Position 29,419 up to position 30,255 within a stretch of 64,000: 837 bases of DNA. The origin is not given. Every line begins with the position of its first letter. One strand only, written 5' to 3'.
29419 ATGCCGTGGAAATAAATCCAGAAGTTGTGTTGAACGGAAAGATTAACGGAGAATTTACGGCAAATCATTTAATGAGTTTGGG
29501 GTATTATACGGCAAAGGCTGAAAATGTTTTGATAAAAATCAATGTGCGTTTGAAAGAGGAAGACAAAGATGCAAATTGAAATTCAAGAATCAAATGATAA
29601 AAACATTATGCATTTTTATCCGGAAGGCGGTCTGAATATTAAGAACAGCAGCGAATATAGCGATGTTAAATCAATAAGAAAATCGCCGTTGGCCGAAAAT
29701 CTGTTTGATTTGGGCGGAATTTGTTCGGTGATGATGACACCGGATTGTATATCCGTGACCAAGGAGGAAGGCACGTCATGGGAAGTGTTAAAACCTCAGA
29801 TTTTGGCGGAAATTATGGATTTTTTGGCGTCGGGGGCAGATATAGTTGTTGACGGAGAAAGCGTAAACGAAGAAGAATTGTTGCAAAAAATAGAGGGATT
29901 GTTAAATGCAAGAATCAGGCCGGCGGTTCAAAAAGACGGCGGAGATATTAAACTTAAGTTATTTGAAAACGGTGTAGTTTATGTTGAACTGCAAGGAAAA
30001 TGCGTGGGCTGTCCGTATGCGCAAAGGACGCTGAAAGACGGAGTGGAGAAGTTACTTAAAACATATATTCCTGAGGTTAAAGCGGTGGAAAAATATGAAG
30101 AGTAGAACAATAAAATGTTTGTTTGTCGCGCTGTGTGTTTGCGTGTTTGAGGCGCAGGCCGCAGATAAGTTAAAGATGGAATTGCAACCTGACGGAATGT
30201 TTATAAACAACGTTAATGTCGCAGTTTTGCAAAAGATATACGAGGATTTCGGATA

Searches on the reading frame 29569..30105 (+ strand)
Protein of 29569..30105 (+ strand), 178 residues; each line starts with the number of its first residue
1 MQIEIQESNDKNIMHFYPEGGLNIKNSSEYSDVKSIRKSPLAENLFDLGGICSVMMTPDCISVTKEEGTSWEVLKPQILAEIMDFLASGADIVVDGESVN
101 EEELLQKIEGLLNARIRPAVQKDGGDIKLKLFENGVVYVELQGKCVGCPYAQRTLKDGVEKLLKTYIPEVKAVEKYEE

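Call 15: search_protein_families(library=pfam, proteins=[window:29569-30105:+], max_evalue=0.001)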
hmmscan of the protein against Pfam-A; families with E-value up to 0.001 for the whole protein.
window:29569-30105:+ (178 aa): 2 families
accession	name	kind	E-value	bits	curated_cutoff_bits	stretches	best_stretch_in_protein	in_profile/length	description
PF01106.22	NifU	-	2.4e-25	88.9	27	1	108-174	1-67/67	NifU-like domain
PF08712.16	Nfu_N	-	8.9e-19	67.8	27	1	3-89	1-88/88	Scaffold protein Nfu/NifU N terminal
